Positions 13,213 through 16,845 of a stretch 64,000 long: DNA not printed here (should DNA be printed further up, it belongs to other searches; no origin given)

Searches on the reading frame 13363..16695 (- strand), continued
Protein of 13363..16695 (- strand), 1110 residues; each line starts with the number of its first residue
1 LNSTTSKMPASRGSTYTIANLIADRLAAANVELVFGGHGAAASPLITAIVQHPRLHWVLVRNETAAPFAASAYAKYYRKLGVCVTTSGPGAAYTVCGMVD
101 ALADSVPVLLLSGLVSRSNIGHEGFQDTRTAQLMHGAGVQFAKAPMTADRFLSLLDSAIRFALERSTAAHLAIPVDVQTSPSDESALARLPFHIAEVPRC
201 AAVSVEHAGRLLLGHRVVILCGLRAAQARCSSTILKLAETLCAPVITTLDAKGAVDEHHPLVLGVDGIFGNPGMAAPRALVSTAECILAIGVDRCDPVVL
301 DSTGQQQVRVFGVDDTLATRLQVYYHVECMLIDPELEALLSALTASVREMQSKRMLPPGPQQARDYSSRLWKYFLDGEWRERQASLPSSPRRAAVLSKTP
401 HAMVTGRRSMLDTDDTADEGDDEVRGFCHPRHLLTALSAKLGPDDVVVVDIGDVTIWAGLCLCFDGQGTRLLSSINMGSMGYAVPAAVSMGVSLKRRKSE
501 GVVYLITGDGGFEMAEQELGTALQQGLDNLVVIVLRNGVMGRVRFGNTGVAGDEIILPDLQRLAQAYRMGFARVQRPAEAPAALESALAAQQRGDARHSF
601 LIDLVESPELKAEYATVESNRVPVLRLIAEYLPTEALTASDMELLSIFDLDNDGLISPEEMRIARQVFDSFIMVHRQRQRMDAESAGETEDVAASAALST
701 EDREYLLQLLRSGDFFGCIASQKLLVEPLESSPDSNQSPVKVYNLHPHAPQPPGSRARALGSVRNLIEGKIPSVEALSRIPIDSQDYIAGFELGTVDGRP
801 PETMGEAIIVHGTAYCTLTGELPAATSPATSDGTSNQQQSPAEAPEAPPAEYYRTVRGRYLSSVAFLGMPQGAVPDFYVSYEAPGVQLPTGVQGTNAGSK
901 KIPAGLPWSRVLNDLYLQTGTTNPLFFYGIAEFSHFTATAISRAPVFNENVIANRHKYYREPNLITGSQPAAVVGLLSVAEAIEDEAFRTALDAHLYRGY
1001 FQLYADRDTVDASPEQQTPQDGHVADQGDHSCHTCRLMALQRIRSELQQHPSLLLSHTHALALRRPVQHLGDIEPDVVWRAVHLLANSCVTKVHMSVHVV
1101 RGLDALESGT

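Call 16: find_homologous_proteins(query=A1, max_evalue=1e-10)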
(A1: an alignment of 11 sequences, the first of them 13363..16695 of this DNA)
Query A1 (11 sequences) (1110 aa, profile of the alignment): 125 proteins with E <= 1e-10 among 8000 candidates; the best 120 are listed.
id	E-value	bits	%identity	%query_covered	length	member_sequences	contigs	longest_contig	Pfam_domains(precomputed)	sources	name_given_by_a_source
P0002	0.0e+0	1210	72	98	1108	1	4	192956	PF02775.27,PF02776.24,PF00205.29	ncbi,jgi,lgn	jgi:thiamine pyrophosphate-dependent acetolactate synthase large subunit-like protein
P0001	0.0e+0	1198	100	99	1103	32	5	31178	PF02775.27,PF02776.24,PF00205.29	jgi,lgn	-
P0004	0.0e+0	1148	58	99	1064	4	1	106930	PF02775.27,PF02776.24,PF00205.29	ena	-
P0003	0.0e+0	1014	72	83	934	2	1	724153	PF02775.27,PF00205.29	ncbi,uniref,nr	ncbi:hypothetical protein F1559_000360 [Cyanidiococcus yangmingshanensis]|uniref:EF-hand domain-cont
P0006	3.1e-264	897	35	55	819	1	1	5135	PF02775.27,PF02776.24,PF00205.29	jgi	jgi:acetolactate synthase-1/2/3 large subunit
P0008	7.2e-263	893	44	26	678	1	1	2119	PF02775.27,PF02776.24,PF00205.29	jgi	jgi:thiamine pyrophosphate-dependent acetolactate synthase large subunit-like protein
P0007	2.0e-262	891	32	56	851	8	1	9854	PF02775.27,PF02776.24,PF00205.29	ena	-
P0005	6.5e-250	850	36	55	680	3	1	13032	PF02775.27,PF02776.24,PF00205.29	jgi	jgi:thiamine pyrophosphate-dependent acetolactate synthase large subunit-like protein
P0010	4.2e-239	814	32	46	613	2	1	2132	PF02775.27,PF02776.24,PF00205.29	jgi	-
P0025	1.3e-122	429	30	54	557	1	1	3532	PF02775.27,PF02776.24,PF00205.29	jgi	jgi:pyruvate oxidase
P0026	3.8e-75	272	28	50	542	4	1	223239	PF02775.27,PF02776.24,PF00205.29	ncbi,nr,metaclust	ncbi:acetolactate synthase, large subunit, biosynthetic type [Clostridium sp. W14A]|nr:acetolactate 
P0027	7.2e-75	271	27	51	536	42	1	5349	PF02775.27,PF02776.24,PF00205.29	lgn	-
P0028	3.7e-74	268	32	22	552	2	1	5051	PF02775.27,PF02776.24,PF00205.29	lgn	-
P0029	9.5e-74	267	33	25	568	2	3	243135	PF02775.27,PF02776.24,PF00205.29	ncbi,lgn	-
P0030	5.2e-73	265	29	53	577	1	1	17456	PF02775.27,PF02776.24,PF00205.29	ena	-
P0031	1.6e-72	263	30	25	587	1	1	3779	PF02775.27,PF02776.24,PF00205.29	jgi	-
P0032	3.9e-72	262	31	26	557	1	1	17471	PF02775.27,PF02776.24,PF00205.29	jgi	-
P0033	4.0e-72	262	30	25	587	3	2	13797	PF02775.27,PF02776.24,PF00205.29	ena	-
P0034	4.0e-72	262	31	25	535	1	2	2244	PF02775.27,PF02776.24,PF00205.29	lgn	-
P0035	6.6e-72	261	28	52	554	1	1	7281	PF02775.27,PF02776.24,PF00205.29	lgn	-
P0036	1.0e-71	260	27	51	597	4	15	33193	PF02775.27,PF02776.24,PF00205.29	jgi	jgi:acetolactate synthase-1/2/3 large subunit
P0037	1.7e-71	260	27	53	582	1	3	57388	PF02775.27,PF02776.24,PF00205.29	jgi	jgi:pyruvate dehydrogenase (quinone)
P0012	7.2e-71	258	28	51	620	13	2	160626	PF02775.27,PF02776.24,PF00205.29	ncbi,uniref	ncbi:acetolactate synthase large subunit [Corynebacterium bovis]|uniref:acetolactate synthase large 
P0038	1.1e-70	257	28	53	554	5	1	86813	PF02775.27,PF02776.24,PF00205.29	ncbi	ncbi:MAG: biosynthetic-type acetolactate synthase large subunit [Bacillota bacterium]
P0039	3.2e-70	255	29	53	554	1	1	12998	PF02775.27,PF02776.24,PF00205.29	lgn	-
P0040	4.1e-69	252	42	10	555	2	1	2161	PF02775.27,PF02776.24,PF00205.29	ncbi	ncbi:MAG: biosynthetic-type acetolactate synthase large subunit, partial [Caulobacteraceae bacterium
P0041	8.2e-69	251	29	25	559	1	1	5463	PF02775.27,PF02776.24,PF00205.29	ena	-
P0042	8.9e-69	251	29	25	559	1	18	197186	PF02775.27,PF02776.24,PF00205.29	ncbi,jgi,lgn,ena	-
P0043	9.7e-68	247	28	53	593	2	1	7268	PF02775.27,PF02776.24,PF00205.29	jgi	jgi:acetolactate synthase-1/2/3 large subunit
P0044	2.6e-67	246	27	52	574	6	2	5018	PF02775.27,PF02776.24,PF00205.29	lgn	-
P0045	3.1e-67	246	26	51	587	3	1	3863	PF02775.27,PF02776.24,PF00205.29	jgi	jgi:acetolactate synthase I/II/III large subunit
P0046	3.9e-67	245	26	53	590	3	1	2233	PF02775.27,PF02776.24,PF00205.29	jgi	jgi:pyruvate dehydrogenase (quinone)/pyruvate oxidase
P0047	5.2e-67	245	29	52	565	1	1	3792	PF02775.27,PF02776.24,PF00205.29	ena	-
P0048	7.7e-67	244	28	53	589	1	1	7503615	PF02775.27,PF02776.24,PF00205.29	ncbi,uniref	ncbi:thiamine pyrophosphate-dependent enzyme [Krasilnikovia sp. M28-CT-15]|uniref:thiamine pyrophosp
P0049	8.0e-67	244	26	51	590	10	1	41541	PF02775.27,PF02776.24,PF00205.29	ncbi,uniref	ncbi:thiamine pyrophosphate-dependent enzyme [Actinoplanes sp. NPDC048791]|uniref:thiamine pyrophosp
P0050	1.1e-66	244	26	53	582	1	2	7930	PF02775.27,PF02776.24,PF00205.29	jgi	jgi:pyruvate dehydrogenase (quinone)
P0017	1.5e-66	243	28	54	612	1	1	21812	PF02775.27,PF02776.24,PF00205.29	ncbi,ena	-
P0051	2.1e-66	243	32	26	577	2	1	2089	PF02775.27,PF02776.24,PF00205.29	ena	-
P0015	3.9e-66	242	28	52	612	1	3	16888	PF02775.27,PF02776.24,PF00205.29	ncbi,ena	-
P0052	1.1e-64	237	27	45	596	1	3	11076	PF02775.27,PF02776.24,PF00205.29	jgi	jgi:pyruvate dehydrogenase (quinone)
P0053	2.2e-64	236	29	51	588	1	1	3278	PF02775.27,PF02776.24,PF00205.29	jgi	jgi:pyruvate dehydrogenase (quinone)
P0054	1.4e-63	233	29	51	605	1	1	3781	PF02775.27,PF02776.24,PF00205.29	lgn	-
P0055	1.8e-63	233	28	52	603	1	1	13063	PF01855.25,PF02775.27,PF02776.24,PF00205.29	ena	-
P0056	3.4e-63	232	25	52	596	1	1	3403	PF02775.27,PF02776.24,PF00205.29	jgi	jgi:pyruvate dehydrogenase (quinone)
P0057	8.0e-63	231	26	52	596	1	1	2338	PF02775.27,PF02776.24,PF00205.29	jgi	jgi:pyruvate dehydrogenase (quinone)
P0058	2.5e-62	229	28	51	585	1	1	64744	PF02775.27,PF02776.24,PF00205.29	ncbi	-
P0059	4.3e-62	229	24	52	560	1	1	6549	PF02775.27,PF02776.24,PF00205.29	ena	-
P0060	7.6e-62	228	28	52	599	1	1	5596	PF02775.27,PF02776.24,PF00205.29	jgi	jgi:acetolactate synthase I/II/III large subunit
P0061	7.8e-62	228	26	52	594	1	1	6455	PF02775.27,PF02776.24,PF00205.29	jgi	jgi:pyruvate dehydrogenase (quinone)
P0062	1.7e-61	227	41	10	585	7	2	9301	PF02775.27,PF02776.24,PF00205.29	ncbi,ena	-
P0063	4.8e-61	225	27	52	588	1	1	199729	PF02775.27,PF02776.24,PF00205.29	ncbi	ncbi:MAG: acetolactate synthase 3 large subunit [Pseudomonadota bacterium]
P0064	9.6e-61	224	32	25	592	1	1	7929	PF02775.27,PF02776.24,PF00205.29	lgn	-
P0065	1.1e-60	224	25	52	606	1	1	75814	PF02775.27,PF02776.24,PF00205.29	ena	-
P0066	3.2e-60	222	25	52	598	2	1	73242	PF02775.27,PF02776.24,PF00205.29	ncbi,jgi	ncbi:MAG TPA: thiamine pyrophosphate-requiring protein [Roseiarcus sp.]|jgi:pyruvate dehydrogenase (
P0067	4.6e-60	222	29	51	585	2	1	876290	PF02775.27,PF02776.24,PF00205.29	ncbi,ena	-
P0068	6.8e-60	221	25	51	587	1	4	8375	PF02775.27,PF02776.24,PF00205.29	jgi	jgi:pyruvate dehydrogenase (quinone)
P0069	1.1e-59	221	27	47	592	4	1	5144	PF02775.27,PF02776.24,PF00205.29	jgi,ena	-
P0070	1.9e-59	220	26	52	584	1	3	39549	PF02775.27,PF02776.24,PF00205.29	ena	-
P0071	2.2e-59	220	26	54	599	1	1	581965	PF01855.25,PF02775.27,PF02776.24,PF00205.29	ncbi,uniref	ncbi:thiamine pyrophosphate-requiring protein [Streptomyces sp. NPDC006923]|uniref:thiamine pyrophos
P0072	5.9e-59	218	27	25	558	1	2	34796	PF02775.27,PF02776.24,PF00205.29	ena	-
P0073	1.6e-58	217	26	52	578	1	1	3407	PF02775.27,PF02776.24,PF00205.29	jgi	jgi:pyruvate dehydrogenase (quinone)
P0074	2.1e-58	216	26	56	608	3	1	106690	PF02775.27,PF02776.24,PF00205.29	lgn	-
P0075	5.6e-58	215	25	55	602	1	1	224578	PF01855.25,PF02775.27,PF02776.24,PF00205.29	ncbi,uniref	ncbi:thiamine pyrophosphate-requiring protein [Streptomyces lateritius]|uniref:Thiamine pyrophosphat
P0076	1.0e-57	214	28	23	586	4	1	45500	PF02775.27,PF02776.24,PF00205.29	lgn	-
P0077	3.5e-57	212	27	25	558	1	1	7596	PF02775.27,PF02776.24,PF00205.29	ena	-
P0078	6.9e-57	211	24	51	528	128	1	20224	PF02775.27,PF02776.24,PF00205.29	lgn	-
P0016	1.4e-56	210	28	52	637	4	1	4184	PF02775.27,PF02776.24,PF00205.29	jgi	-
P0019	2.5e-56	209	42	10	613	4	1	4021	PF02775.27,PF02776.24,PF00205.29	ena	-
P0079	5.7e-56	208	24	51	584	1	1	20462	PF02775.27,PF02776.24,PF00205.29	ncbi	-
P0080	5.7e-56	208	25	54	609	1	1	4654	PF01855.25,PF02775.27,PF02776.24,PF00205.29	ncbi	-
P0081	7.7e-56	208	25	51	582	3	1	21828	PF02775.27,PF02776.24,PF00205.29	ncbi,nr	ncbi:MAG: biosynthetic-type acetolactate synthase large subunit [Bacteroidales bacterium]|nr:biosynt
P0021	1.2e-55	207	26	53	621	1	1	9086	PF02775.27,PF02776.24,PF00205.29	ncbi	ncbi:MAG: biosynthetic-type acetolactate synthase large subunit [Rudaea sp.]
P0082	1.8e-55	207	29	22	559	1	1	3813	PF02775.27,PF02776.24,PF00205.29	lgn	-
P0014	2.1e-55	206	31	48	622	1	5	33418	PF02775.27,PF02776.24,PF00205.29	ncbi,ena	-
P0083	2.8e-54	203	25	52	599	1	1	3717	PF01855.25,PF02775.27,PF02776.24,PF00205.29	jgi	jgi:pyruvate dehydrogenase (quinone)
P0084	5.5e-54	202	25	52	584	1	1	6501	PF02775.27,PF02776.24,PF00205.29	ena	-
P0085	9.6e-54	201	25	52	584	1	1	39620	PF02775.27,PF02776.24,PF00205.29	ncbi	-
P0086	1.4e-53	200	25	52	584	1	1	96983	PF02775.27,PF02776.24,PF00205.29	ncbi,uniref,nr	ncbi:acetolactate synthase 3 large subunit [Rhodobacteraceae bacterium 2376]|uniref:Acetolactate syn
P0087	7.9e-53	198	34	10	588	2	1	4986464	PF02775.27,PF02776.24,PF00205.29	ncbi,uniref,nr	ncbi:thiamine pyrophosphate-binding protein [Herbaspirillum sp. WKF16]|uniref:thiamine pyrophosphate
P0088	6.3e-52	195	26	51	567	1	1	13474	PF02775.27,PF02776.24,PF00205.29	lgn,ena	-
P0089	1.3e-51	194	25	51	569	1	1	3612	PF02775.27,PF02776.24,PF00205.29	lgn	-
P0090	3.0e-50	189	40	11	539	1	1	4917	PF02775.27,PF02776.24,PF00205.29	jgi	jgi:acetolactate synthase-1/2/3 large subunit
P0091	7.2e-50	188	27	24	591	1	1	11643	PF02775.27,PF02776.24,PF00205.29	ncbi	-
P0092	6.2e-49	185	27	24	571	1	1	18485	PF02775.27,PF02776.24,PF00205.29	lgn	-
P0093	8.0e-48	181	24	52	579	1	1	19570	PF02775.27,PF02776.24,PF00205.29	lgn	-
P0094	3.2e-47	179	28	25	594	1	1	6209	PF02775.27,PF02776.24,PF00205.29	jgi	jgi:acetolactate synthase-1/2/3 large subunit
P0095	3.7e-46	176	25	48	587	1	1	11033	PF02775.27,PF02776.24,PF00205.29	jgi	jgi:tartronate-semialdehyde synthase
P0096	1.1e-45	174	41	8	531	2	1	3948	PF02775.27,PF02776.24,PF00205.29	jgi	jgi:thiamine pyrophosphate-dependent acetolactate synthase large subunit-like protein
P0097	2.1e-45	173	29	23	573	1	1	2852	PF02775.27,PF02776.24,PF00205.29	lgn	-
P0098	3.3e-45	173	33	22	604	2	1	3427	PF02775.27,PF02776.24,PF00205.29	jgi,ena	-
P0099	1.2e-44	171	26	51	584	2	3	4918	PF02775.27,PF02776.24,PF00205.29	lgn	-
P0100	1.5e-43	167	31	11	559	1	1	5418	PF02775.27,PF02776.24,PF00205.29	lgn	-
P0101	1.8e-43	167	24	51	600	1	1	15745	PF02775.27,PF02776.24,PF00205.29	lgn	-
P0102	3.4e-43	166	31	22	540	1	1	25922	PF02775.27,PF02776.24,PF00205.29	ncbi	-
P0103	1.4e-42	164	27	21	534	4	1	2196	PF02775.27,PF02776.24,PF00205.29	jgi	-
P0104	2.4e-42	163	29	21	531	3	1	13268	PF02775.27,PF02776.24,PF00205.29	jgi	jgi:thiamine pyrophosphate-dependent acetolactate synthase large subunit-like protein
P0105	3.3e-42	163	31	19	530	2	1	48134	PF02775.27,PF02776.24,PF00205.29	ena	-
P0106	4.3e-42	162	33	21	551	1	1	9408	PF02775.27,PF02776.24,PF00205.29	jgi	jgi:acetolactate synthase-1/2/3 large subunit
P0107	6.5e-42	162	27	44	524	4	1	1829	PF02775.27,PF02776.24,PF00205.29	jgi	jgi:thiamine pyrophosphate-dependent acetolactate synthase large subunit-like protein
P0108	3.9e-41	159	25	25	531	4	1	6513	PF02775.27,PF02776.24,PF00205.29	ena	-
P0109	7.7e-41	158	26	19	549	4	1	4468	PF02775.27,PF02776.24,PF00205.29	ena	-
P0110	2.5e-40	157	28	24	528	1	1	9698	PF02775.27,PF02776.24,PF00205.29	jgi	jgi:thiamine pyrophosphate-dependent acetolactate synthase large subunit-like protein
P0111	5.5e-40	155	34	14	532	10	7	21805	PF02775.27,PF02776.24,PF00205.29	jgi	jgi:thiamine pyrophosphate-dependent acetolactate synthase large subunit-like protein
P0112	6.0e-40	155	28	23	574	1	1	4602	PF02775.27,PF02776.24,PF00205.29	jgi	jgi:acetolactate synthase-1/2/3 large subunit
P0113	7.7e-40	155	26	49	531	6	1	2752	PF02775.27,PF02776.24,PF00205.29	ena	-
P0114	2.8e-39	153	28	25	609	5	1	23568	PF02775.27,PF02776.24,PF00205.29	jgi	-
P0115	3.2e-39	153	27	46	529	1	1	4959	PF02775.27,PF02776.24,PF00205.29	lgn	-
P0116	5.0e-39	152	30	21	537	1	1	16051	PF02775.27,PF02776.24,PF00205.29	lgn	-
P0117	1.3e-38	151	32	22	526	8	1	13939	PF02775.27,PF02776.24,PF13439.13,PF00205.29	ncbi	-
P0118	1.6e-38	151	36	9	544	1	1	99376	PF02775.27,PF02776.24,PF00205.29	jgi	jgi:acetolactate synthase-1/2/3 large subunit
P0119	1.6e-37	147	24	46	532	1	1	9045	PF02775.27,PF02776.24,PF00205.29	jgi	jgi:thiamine pyrophosphate-dependent acetolactate synthase large subunit-like protein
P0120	1.9e-37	147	28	24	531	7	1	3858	PF02775.27,PF02776.24,PF00205.29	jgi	-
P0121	1.0e-36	145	28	22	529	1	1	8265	PF02775.27,PF02776.24,PF00205.29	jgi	jgi:thiamine pyrophosphate-dependent acetolactate synthase large subunit-like protein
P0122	2.4e-36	143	26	25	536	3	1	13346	PF02775.27,PF02776.24,PF00205.29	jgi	jgi:acetolactate synthase-1/2/3 large subunit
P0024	4.7e-35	139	26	15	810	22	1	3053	PF02775.27,PF02776.24,PF00205.29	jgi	jgi:acetolactate synthase-1/2/3 large subunit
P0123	1.1e-34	138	28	25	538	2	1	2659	PF02775.27,PF02776.24,PF00205.29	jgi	jgi:thiamine pyrophosphate-dependent acetolactate synthase large subunit-like protein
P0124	3.5e-34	136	32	22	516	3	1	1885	PF02775.27,PF02776.24,PF00205.29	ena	-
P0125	4.6e-34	136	31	24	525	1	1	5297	PF02775.27,PF02776.24,PF00205.29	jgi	jgi:thiamine pyrophosphate-dependent acetolactate synthase large subunit-like protein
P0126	1.9e-33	134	27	21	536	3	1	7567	PF02775.27,PF02776.24,PF00205.29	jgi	jgi:thiamine pyrophosphate-dependent acetolactate synthase large subunit-like protein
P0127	2.9e-33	133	30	22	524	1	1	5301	PF02775.27,PF02776.24,PF00205.29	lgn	-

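Call 19: find_encoding_contigs(protein=P0005, flank=10000, max_places=2)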
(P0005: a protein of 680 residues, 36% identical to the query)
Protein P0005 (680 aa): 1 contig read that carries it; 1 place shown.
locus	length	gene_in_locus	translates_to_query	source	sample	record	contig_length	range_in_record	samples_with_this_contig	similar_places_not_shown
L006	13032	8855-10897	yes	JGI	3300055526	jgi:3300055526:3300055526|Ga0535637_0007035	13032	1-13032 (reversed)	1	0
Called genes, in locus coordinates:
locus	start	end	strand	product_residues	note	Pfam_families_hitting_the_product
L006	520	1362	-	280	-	-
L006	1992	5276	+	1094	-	PF13191:AAA_16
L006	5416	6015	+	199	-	PF26604:CBU_0592 (faint)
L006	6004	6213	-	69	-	-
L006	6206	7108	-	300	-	PF01641:SelR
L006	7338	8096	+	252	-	PF22968:RNF34L-like_3rd (faint)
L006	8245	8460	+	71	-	PF00085:Thioredoxin, PF13098:Thioredoxin_2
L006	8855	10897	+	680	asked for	PF02776:TPP_enzyme_N, PF00205:TPP_enzyme_M, PF02775:TPP_enzyme_C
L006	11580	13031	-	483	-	?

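Call 20: find_encoding_contigs(protein=P0007, flank=10000, max_places=2)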
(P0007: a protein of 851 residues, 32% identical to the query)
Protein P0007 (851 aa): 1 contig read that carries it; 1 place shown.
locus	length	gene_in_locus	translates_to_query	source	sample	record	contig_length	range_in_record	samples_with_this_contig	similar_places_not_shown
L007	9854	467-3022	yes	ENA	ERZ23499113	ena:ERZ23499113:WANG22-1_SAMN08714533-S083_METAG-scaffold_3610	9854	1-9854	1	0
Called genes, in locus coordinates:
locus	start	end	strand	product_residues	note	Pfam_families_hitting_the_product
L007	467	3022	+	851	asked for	PF02776:TPP_enzyme_N, PF00205:TPP_enzyme_M, PF02775:TPP_enzyme_C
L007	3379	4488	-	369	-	-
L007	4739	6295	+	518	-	-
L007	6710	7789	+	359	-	-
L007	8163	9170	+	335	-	-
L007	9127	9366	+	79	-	-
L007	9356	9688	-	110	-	-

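Call 49: search_protein_families(library=ncbifam, proteins=[L010:4346-6001:+], max_evalue=1e-100)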
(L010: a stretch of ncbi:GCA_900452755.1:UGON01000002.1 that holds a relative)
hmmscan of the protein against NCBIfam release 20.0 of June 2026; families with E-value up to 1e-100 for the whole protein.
L010:4346-6001:+ (551 aa): 3 families
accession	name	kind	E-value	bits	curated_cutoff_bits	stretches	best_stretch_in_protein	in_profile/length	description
NF006378.0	PRK08617.1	equivalog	4.7e-229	761.4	510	1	3-546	7-551/556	acetolactate synthase AlsS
TIGR02418.1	acolac_catab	equivalog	5.7e-219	728.1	551.1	1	6-541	1-537/539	acetolactate synthase AlsS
NF006187.0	PRK08322.1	equivalog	5.3e-149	497.1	509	1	5-543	3-538/548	acetolactate synthase large subunit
